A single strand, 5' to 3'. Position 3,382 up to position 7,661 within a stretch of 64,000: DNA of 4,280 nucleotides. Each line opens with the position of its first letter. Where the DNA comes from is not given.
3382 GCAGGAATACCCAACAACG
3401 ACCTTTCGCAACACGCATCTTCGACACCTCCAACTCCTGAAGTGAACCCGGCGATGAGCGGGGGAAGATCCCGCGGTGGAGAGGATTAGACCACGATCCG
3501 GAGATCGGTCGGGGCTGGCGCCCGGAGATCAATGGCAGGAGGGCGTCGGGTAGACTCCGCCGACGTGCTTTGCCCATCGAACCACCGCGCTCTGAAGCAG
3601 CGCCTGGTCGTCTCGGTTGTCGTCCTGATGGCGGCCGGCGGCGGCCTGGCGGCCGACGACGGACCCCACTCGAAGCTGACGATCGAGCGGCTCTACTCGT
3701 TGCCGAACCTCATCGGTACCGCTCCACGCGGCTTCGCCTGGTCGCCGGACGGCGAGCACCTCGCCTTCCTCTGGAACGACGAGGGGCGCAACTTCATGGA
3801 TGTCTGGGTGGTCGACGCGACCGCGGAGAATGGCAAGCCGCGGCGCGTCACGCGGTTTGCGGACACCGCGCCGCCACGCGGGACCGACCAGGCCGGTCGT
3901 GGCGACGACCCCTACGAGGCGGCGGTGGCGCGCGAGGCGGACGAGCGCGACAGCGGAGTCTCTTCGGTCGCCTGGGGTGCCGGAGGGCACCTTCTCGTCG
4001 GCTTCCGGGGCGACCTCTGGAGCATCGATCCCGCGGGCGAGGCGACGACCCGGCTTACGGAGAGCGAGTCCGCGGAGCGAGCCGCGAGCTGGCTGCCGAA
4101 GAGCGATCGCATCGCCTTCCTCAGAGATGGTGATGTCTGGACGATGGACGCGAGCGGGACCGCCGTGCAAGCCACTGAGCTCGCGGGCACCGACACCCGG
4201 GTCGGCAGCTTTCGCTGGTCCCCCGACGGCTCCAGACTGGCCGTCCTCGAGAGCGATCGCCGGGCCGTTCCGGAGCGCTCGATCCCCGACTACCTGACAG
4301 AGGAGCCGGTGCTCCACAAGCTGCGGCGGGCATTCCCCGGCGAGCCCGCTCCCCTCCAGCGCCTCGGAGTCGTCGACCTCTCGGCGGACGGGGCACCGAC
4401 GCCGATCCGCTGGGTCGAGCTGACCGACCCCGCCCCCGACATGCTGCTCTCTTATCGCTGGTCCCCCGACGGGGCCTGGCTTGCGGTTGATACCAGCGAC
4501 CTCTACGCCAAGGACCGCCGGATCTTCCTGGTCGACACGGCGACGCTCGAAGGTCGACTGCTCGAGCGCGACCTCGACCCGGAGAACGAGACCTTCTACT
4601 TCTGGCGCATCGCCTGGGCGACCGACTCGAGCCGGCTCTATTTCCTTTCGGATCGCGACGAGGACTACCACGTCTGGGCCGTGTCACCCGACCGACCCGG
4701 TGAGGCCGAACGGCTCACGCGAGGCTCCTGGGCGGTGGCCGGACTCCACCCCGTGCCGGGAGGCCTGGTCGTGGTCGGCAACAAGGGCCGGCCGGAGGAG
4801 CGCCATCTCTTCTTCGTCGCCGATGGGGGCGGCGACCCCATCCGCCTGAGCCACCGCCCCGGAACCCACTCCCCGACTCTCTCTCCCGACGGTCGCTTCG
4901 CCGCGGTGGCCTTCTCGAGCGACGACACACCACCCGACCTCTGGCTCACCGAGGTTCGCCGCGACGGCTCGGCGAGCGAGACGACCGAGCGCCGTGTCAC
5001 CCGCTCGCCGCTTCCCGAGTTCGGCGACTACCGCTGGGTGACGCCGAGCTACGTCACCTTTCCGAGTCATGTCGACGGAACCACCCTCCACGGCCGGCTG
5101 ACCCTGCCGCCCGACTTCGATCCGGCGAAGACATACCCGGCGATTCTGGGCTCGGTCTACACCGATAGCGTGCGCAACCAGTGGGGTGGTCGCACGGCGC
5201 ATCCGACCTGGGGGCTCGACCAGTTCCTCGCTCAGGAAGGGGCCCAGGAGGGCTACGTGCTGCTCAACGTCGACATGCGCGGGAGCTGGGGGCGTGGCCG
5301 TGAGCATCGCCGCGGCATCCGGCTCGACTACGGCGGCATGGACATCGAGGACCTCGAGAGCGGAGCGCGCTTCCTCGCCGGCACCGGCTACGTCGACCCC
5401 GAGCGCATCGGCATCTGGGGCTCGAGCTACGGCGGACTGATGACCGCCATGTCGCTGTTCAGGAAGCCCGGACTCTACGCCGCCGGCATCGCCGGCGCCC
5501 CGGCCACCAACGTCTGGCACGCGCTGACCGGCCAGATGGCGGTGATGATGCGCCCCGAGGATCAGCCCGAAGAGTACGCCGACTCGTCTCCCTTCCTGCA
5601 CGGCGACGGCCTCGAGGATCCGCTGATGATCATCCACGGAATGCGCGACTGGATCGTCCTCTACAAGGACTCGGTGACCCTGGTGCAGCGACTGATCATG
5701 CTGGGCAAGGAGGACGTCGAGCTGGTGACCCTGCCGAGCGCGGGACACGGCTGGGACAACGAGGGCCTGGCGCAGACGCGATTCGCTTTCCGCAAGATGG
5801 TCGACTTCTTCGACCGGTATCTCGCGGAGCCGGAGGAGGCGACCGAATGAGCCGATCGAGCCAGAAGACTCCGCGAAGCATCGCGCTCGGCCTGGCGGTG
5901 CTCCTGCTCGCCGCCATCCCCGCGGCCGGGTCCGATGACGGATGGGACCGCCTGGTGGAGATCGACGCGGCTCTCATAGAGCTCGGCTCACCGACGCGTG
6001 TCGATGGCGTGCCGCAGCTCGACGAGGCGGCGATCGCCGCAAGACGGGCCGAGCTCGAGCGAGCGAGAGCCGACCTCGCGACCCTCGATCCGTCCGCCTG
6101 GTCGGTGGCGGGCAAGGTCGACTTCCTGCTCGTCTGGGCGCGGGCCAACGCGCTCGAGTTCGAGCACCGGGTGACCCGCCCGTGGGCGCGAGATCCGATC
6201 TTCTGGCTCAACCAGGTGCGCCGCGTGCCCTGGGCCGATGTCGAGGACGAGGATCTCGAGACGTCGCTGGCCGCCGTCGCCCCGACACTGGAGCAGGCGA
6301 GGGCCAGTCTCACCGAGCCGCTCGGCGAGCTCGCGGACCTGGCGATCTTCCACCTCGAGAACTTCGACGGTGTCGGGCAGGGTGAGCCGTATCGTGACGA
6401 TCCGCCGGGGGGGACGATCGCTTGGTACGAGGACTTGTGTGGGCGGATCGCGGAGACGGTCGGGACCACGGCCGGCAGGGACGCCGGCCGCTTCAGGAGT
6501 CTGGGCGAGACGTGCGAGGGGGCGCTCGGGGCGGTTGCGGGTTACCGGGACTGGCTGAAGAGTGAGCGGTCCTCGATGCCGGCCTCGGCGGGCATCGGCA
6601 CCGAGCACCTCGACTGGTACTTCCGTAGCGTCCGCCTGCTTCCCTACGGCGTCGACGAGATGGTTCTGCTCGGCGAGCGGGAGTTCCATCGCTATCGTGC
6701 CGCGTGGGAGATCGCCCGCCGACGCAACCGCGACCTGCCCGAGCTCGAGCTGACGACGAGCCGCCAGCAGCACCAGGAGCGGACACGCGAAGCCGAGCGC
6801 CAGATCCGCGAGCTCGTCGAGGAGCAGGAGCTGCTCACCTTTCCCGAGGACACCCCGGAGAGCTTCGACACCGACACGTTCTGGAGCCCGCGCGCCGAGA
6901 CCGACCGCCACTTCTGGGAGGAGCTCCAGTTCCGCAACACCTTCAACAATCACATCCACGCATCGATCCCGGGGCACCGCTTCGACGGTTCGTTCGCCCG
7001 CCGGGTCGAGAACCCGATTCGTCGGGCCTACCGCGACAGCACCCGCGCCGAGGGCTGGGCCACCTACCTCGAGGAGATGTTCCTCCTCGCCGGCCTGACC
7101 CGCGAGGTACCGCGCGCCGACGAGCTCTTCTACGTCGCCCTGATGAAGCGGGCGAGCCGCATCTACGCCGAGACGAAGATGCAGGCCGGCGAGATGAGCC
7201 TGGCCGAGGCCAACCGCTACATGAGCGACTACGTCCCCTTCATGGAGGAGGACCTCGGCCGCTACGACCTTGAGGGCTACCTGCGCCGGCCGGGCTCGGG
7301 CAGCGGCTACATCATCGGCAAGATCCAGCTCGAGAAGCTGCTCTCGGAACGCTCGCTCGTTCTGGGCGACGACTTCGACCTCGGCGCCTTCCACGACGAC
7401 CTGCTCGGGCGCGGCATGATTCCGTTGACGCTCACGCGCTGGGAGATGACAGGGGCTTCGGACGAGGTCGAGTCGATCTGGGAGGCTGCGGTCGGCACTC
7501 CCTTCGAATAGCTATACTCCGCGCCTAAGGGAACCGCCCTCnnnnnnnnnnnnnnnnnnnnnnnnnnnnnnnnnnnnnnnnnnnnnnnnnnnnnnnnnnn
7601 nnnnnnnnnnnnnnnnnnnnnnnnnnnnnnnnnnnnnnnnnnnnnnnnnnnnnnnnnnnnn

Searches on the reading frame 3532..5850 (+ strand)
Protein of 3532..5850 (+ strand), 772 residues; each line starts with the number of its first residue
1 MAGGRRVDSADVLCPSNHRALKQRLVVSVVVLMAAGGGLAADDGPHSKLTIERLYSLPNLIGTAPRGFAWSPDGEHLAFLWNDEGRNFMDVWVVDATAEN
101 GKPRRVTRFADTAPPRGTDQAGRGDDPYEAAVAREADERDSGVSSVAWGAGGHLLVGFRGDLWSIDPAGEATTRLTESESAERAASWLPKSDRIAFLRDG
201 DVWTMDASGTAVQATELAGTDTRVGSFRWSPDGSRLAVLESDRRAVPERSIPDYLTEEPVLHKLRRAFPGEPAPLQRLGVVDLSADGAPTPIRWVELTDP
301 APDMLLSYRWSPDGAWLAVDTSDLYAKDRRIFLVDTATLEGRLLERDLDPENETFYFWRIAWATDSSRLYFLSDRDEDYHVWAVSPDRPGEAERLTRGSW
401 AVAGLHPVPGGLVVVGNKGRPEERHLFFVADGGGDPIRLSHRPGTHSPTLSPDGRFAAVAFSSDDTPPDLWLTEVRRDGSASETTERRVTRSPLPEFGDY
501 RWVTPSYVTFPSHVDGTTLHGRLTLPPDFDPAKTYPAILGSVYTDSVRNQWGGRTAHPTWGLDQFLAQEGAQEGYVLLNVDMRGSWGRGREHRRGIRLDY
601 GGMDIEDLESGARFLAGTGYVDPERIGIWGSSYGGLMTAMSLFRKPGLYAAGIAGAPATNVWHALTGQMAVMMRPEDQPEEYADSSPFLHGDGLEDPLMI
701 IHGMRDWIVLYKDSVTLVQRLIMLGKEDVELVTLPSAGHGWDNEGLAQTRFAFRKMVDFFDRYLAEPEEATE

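Call 8: search_protein_families(library=pfam, proteins=[window:3532-5850:+])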
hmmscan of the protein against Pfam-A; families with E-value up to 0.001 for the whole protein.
window:3532-5850:+ (772 aa): 9 families
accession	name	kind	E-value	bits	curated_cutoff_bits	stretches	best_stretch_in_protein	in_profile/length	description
PF00326.27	Peptidase_S9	-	2.5e-39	135.4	22.6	1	571-765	11-211/213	Prolyl oligopeptidase family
PF00930.27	DPPIV_N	-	2.5e-32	112.4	22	1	158-468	21-354/354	Dipeptidyl peptidase IV (DPP IV) N-terminal region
PF07676.18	PD40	-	3.3e-13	49.6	20.9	0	67-93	13-38/38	WD40-like Beta Propeller Repeat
PF12894.13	ANAPC4_WD40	-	2.4e-08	34.5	22.9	0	186-242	2-59/91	Anaphase-promoting complex subunit 4 WD40 domain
PF02129.25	Peptidase_S15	-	3.2e-08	34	23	1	515-663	1-134/262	X-Pro dipeptidyl-peptidase (S15 family)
PF25174.1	Beta-prop_THOC3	-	3e-06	26.9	305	0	154-242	61-150/272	THOC3 beta-propeller domain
PF20434.5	BD-FAE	-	1.1e-05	25.5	26.8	0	672-721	166-215/215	BD-FAE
PF12146.15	Hydrolase_4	-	0.00012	21.9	27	0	566-665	23-117/239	Serine aminopeptidase, S33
PF00400.38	WD40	-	0.00016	22.5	27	0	217-238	7-28/39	WD domain, G-beta repeat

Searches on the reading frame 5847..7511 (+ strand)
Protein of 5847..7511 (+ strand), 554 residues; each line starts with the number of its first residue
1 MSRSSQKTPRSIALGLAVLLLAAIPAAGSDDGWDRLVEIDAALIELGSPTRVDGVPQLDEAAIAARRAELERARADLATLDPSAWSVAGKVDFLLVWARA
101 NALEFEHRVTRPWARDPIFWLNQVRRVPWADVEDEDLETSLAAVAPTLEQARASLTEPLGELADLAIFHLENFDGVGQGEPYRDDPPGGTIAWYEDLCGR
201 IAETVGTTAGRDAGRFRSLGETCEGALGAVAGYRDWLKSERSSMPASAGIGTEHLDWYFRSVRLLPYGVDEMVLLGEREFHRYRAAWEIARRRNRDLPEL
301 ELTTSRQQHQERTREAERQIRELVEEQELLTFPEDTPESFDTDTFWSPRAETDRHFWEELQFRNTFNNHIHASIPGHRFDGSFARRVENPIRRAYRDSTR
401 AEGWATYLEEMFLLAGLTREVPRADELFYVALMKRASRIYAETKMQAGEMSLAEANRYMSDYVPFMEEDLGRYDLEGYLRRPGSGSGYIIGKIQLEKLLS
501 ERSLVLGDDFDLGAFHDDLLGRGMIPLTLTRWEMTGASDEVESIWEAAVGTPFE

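Call 8: search_protein_families(library=pfam, proteins=[window:5847-7511:+])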
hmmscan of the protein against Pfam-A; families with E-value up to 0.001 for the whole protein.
window:5847-7511:+ (554 aa): 1 family
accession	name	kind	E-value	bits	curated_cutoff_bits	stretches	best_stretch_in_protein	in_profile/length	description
PF05960.17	DUF885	-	4.7e-32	112.7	32.4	1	46-531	7-529/532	Bacterial protein of unknown function (DUF885)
